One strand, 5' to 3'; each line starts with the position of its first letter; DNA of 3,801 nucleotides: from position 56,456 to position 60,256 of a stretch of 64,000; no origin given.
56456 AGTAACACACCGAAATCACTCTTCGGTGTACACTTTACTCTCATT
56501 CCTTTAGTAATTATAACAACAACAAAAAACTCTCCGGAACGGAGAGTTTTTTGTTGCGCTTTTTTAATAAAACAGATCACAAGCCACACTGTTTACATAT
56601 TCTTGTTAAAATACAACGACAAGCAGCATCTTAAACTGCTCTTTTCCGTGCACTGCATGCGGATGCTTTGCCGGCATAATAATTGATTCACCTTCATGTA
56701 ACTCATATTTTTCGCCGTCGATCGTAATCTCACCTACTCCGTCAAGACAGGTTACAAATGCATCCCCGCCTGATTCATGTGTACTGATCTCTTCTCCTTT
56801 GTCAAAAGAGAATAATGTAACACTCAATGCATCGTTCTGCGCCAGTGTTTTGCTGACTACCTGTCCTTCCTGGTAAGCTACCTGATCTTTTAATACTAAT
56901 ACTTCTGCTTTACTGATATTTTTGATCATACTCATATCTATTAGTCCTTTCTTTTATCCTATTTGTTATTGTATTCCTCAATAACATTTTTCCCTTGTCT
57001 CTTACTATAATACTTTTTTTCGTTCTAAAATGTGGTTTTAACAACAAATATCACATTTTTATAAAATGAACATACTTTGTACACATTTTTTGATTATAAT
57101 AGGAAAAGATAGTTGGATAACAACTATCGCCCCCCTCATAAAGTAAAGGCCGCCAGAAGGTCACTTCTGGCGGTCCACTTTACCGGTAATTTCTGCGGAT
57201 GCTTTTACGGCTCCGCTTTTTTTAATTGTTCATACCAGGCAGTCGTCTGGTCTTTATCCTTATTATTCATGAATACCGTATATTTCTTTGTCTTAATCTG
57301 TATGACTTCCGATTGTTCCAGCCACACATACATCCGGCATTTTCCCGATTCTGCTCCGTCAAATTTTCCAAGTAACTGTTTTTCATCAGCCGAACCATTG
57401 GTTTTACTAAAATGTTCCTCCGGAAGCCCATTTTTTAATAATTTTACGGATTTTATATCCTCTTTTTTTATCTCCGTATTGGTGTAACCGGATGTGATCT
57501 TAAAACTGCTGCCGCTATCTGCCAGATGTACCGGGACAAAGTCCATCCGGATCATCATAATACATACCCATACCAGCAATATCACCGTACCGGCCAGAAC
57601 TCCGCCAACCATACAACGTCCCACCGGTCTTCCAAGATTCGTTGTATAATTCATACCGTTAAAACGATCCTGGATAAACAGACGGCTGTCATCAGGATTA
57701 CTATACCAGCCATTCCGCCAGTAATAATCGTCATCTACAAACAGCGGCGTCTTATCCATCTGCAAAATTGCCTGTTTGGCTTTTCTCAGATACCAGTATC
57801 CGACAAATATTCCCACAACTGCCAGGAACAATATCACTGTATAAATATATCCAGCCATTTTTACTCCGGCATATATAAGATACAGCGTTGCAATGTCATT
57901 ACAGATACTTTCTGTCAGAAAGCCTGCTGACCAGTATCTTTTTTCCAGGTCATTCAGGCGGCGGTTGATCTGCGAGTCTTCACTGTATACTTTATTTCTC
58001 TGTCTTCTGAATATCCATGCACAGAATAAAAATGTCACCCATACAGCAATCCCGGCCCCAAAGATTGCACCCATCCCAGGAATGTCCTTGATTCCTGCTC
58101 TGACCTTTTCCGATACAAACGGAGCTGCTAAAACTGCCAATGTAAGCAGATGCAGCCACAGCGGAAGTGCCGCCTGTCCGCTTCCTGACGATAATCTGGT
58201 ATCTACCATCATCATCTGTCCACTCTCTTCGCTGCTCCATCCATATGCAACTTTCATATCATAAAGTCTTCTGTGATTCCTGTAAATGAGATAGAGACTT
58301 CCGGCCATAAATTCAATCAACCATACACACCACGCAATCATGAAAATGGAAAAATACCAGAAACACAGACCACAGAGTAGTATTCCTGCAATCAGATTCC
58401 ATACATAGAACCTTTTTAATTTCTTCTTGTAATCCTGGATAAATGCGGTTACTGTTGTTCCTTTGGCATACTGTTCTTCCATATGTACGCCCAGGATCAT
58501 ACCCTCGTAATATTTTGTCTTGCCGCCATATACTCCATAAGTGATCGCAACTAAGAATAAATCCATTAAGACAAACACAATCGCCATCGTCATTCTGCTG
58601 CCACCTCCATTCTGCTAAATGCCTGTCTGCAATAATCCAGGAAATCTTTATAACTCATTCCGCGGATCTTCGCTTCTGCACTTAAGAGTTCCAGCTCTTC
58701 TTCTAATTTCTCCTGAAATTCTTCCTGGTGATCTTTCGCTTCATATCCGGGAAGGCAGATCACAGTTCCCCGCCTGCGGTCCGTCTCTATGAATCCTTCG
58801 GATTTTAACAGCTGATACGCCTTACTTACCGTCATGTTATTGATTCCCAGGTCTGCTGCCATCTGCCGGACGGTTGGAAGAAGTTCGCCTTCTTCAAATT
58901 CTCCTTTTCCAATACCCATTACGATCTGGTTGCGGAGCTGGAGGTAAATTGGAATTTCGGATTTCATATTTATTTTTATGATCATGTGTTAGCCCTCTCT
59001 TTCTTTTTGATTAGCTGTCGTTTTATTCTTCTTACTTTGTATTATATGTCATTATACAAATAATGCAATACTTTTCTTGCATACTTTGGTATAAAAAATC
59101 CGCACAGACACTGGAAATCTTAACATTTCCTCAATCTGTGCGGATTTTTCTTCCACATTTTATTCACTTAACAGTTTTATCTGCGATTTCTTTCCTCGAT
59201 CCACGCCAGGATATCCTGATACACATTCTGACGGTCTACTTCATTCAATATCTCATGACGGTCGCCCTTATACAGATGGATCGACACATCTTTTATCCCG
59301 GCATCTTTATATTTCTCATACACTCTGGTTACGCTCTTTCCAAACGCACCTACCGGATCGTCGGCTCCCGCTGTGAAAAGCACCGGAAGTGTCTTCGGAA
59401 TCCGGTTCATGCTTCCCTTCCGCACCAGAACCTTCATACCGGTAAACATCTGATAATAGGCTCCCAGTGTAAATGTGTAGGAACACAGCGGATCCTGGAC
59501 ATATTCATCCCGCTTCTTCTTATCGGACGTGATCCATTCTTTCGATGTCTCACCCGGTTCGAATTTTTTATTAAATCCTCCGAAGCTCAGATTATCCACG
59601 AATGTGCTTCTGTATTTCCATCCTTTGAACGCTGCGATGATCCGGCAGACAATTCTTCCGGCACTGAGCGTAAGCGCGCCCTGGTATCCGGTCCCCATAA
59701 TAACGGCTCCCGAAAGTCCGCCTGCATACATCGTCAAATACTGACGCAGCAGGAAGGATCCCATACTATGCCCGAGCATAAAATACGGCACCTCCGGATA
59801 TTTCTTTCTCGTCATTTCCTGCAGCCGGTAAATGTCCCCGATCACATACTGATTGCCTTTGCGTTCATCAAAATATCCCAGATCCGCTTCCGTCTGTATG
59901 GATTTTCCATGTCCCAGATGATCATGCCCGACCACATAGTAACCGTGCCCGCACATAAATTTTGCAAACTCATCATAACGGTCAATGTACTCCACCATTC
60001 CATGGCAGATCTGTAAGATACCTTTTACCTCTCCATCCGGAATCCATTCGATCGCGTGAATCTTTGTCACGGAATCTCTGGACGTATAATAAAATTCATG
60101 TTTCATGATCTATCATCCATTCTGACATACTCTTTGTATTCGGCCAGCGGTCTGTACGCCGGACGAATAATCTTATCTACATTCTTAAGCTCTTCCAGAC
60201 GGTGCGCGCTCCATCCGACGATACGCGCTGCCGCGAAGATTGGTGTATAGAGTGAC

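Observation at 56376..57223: Duplicated promoter-bearing structured RNA elements with an exposed CCCCCCUCAU tract flanking a cupin gene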

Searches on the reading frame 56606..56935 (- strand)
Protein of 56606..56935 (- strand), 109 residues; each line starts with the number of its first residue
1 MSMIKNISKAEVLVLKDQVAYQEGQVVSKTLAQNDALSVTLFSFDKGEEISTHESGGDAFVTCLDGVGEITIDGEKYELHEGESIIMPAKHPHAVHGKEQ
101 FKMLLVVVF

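Call 10: find_encoding_contigs(protein=window:56606-56935:-, flank=6000, max_places=10)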
Protein window:56606-56935:- (109 aa): 25 contigs read that carry it; 10 places shown.
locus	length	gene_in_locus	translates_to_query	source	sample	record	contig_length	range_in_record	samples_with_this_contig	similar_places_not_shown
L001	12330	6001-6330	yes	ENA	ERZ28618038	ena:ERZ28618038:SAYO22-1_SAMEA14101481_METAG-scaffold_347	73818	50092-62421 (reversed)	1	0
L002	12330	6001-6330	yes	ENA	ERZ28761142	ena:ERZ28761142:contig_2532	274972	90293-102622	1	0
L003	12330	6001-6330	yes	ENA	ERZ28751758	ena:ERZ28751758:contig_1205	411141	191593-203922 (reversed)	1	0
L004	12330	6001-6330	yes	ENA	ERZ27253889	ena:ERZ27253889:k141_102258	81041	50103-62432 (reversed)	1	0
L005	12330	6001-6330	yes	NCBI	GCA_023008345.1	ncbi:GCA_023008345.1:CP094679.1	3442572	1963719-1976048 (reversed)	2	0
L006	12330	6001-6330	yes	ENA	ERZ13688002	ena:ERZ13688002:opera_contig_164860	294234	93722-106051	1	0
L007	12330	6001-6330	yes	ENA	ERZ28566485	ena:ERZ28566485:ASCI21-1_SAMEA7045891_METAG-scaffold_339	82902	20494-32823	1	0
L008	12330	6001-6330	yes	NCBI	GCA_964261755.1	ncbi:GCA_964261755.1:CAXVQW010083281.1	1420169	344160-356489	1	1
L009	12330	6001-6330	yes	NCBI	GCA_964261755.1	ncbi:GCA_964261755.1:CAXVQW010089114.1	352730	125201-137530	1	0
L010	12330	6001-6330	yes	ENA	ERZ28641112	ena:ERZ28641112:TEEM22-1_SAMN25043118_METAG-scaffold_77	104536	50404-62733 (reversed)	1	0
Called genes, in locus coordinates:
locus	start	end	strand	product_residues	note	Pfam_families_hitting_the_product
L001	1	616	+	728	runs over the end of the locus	PF16875:Glyco_hydro_36N, PF02065:Melibiase, PF16874:Glyco_hydro_36C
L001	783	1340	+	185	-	PF00128:Alpha-amylase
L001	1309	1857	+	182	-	-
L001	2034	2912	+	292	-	PF00398:RrnaAD, PF01728:FtsJ (faint), PF13649:Methyltransf_25 (weak)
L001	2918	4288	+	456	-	PF00285:Citrate_synt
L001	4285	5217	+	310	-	PF00561:Abhydrolase_1, PF12146:Hydrolase_4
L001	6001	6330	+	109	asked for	PF21621:MPI_cupin_dom (weak), PF07883:Cupin_2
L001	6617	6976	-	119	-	PF08769:Spo0A_C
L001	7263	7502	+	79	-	PF00072:Response_reg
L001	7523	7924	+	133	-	PF00486:Trans_reg_C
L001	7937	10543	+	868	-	PF00512:HisKA, PF02518:HATPase_c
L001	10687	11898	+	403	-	PF05206:TRM13 (faint), PF13679:Methyltransf_32, PF13847:Methyltransf_31, PF13649:Methyltransf_25 (weak)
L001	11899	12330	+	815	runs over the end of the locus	-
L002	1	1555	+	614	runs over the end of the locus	PF00128:Alpha-amylase, PF14701:hDGE_amylase (weak)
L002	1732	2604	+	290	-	PF00398:RrnaAD, PF01728:FtsJ (faint), PF13649:Methyltransf_25 (weak)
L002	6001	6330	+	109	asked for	PF21621:MPI_cupin_dom (weak), PF07883:Cupin_2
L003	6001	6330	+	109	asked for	PF21621:MPI_cupin_dom (weak), PF07883:Cupin_2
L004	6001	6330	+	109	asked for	PF21621:MPI_cupin_dom (weak), PF07883:Cupin_2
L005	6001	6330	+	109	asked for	PF21621:MPI_cupin_dom (weak), PF07883:Cupin_2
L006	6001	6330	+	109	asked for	PF21621:MPI_cupin_dom (weak), PF07883:Cupin_2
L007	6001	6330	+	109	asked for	PF21621:MPI_cupin_dom (weak), PF07883:Cupin_2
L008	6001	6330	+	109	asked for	PF21621:MPI_cupin_dom (weak), PF07883:Cupin_2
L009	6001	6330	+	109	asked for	PF21621:MPI_cupin_dom (weak), PF07883:Cupin_2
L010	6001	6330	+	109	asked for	PF21621:MPI_cupin_dom (weak), PF07883:Cupin_2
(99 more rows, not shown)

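Call 34: search_protein_families(library=ncbifam, proteins=[window:56606-56935:-], max_evalue=0.00001)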
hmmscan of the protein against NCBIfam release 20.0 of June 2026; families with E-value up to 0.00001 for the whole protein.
window:56606-56935:- (109 aa): 1 family
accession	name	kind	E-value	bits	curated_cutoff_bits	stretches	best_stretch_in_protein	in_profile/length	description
TIGR00218.1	manA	equivalog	2.1e-06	27.2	116.2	1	7-98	262-352/359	mannose-6-phosphate isomerase, class I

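Call 35: search_protein_families(library=pfam, proteins=[window:56606-56935:-], max_evalue=0.001)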
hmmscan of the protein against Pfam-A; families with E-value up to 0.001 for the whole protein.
window:56606-56935:- (109 aa): 3 families
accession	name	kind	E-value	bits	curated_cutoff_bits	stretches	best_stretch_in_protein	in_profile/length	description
PF07883.17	Cupin_2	-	2e-14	53.5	27.2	1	41-106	2-69/70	Cupin domain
PF21621.3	MPI_cupin_dom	-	4e-07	30.4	27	1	34-91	8-63/79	Mannose-6-phosphate isomerase, cupin domain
PF02311.25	AraC_binding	-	0.00016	21.9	21.1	1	61-96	27-62/135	AraC-like ligand binding domain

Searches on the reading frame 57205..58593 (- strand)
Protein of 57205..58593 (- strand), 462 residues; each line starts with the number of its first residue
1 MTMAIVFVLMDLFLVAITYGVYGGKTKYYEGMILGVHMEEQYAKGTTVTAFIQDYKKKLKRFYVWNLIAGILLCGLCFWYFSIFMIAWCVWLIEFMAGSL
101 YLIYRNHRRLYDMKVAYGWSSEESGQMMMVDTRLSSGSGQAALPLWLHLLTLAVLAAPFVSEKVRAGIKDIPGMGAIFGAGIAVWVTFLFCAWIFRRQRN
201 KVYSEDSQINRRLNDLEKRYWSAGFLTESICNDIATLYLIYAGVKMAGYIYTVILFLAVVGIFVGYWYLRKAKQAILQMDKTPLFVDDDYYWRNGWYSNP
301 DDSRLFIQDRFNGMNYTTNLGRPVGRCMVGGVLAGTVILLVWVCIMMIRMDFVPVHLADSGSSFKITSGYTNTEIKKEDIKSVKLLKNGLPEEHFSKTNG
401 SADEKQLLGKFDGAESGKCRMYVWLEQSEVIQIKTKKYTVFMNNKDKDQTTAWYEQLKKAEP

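Call 34: search_protein_families(library=ncbifam, proteins=[window:57205-58593:-], max_evalue=0.00001)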
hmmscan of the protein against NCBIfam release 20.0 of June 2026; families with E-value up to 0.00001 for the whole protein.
window:57205-58593:- (462 aa): 0 families

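Call 35: search_protein_families(library=pfam, proteins=[window:57205-58593:-], max_evalue=0.001)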
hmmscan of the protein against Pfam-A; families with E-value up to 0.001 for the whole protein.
window:57205-58593:- (462 aa): 2 families
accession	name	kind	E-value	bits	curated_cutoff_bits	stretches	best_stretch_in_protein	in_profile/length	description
PF19124.5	DUF5808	-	1.3e-06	28.2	26.3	1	300-326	1-26/26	Family of unknown function (DUF5808)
PF10882.14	bPH_5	-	0.0004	20.9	22.5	1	364-448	10-90/100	Bacterial PH domain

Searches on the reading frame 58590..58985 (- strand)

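Call 34: search_protein_families(library=ncbifam, proteins=[window:58590-58985:-], max_evalue=0.00001)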
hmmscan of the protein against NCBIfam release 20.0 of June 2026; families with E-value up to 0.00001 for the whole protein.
window:58590-58985:- (131 aa): 15 families
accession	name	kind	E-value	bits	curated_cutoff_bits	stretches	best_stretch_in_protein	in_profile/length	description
NF052282.1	PLP_TF_PdxR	equivalog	3.8e-19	69.1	320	1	12-125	1-122/448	MocR-like pyridoxine biosynthesis transcription factor PdxR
NF053730.1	TransRegRv1152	equivalog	3.5e-16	59.2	170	1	3-77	7-81/120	Rv1152 family transcriptional regulator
NF047563.1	modulin_PmtR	equivalog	1.2e-15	57.7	200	1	1-116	1-114/125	PSM export ABC transporter transcriptional regulator PmtR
NF052286.1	ecto_TF_EhuR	exception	2e-14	53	480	1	9-93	8-89/458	MocR-like ectoine utilization transcription factor EhuR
NF052281.1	rhizopine_MocR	equivalog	4.4e-13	48.7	650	1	2-98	8-108/479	rhizopine catabolism transcriptional regulator MocR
NF052290.2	MocR_like_YczR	exception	1.4e-12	47.1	487.4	1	9-103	16-110/458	MocR-like transcription factor YczR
NF012025.0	PRK15481.1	equivalog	2e-11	43.2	573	1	5-76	3-70/432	MocR-like B6 salvage transcription factor PtsJ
TIGR02018.2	his_ut_repres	equivalog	7.8e-11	41.8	220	1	14-79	1-66/226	histidine utilization transcriptional repressor HutC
TIGR02325.1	C_P_lyase_phnF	equivalog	2e-09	37.3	156.8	1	7-76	3-72/238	phosphonate metabolism transcriptional regulator PhnF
TIGR03337.1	phnR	equivalog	1.2e-07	31.7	296.75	1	14-81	3-70/231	phosphonate utilization transcriptional regulator PhnR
NF052285.1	GABA_TF_GabR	exception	1.2e-07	30.9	600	1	14-99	1-85/456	MocR-like transcriptional regulator GabR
NF007741.0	PRK10421.1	equivalog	2.3e-06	27.2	311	1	18-77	13-72/262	transcriptional regulator LldR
NF008491.0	PRK11402.1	subfamily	4.4e-06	26.4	269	1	4-76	3-75/243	GntR family transcriptional regulator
NF007292.0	PRK09764.1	equivalog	4.7e-06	26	281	1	10-77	3-70/240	GntR family transcriptional regulator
TIGR02404.1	trehalos_R_Bsub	equivalog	8.3e-06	25.6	211.95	1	17-76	5-64/233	trehalose operon repressor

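Call 35: search_protein_families(library=pfam, proteins=[window:58590-58985:-], max_evalue=0.001)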
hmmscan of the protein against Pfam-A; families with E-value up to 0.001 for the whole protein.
window:58590-58985:- (131 aa): 2 families
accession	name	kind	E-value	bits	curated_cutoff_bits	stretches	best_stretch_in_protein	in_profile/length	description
PF00392.27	GntR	-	3.2e-14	52.8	27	1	14-76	2-64/64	Bacterial regulatory proteins, gntR family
PF13545.12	HTH_Crp_2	-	0.00033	21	27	1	34-76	20-61/70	Crp-like helix-turn-helix domain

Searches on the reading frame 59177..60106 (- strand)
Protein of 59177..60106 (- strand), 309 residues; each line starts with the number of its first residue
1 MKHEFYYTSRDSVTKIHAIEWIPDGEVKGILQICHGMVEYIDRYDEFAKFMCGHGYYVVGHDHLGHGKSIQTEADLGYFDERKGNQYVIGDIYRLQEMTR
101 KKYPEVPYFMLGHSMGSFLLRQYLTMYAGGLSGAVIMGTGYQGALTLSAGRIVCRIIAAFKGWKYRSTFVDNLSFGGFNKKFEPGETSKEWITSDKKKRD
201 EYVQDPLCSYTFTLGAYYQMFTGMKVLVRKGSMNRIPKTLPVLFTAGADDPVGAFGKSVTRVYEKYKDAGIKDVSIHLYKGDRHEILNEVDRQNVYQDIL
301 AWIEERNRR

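Call 34: search_protein_families(library=ncbifam, proteins=[window:59177-60106:-], max_evalue=0.00001)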
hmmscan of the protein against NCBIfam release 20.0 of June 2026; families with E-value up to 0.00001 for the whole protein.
window:59177-60106:- (309 aa): 2 families
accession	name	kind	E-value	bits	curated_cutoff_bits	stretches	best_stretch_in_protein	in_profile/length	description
NF008019.0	PRK10749.1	equivalog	7.6e-08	31.7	362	1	16-131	43-156/335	lysophospholipase L2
TIGR01607.1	PST-A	paralog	1.7e-07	30.7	218.25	1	98-304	134-331/332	Plasmodium subtelomeric family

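Call 35: search_protein_families(library=pfam, proteins=[window:59177-60106:-], max_evalue=0.001)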
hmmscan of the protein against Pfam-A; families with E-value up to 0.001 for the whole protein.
window:59177-60106:- (309 aa): 2 families
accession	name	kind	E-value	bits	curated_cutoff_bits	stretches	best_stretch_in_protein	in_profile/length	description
PF12146.15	Hydrolase_4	-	1.2e-44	152.9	27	1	26-291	2-239/239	Serine aminopeptidase, S33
PF00561.26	Abhydrolase_1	-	4.7e-10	40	25.8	1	33-139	5-102/245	alpha/beta hydrolase fold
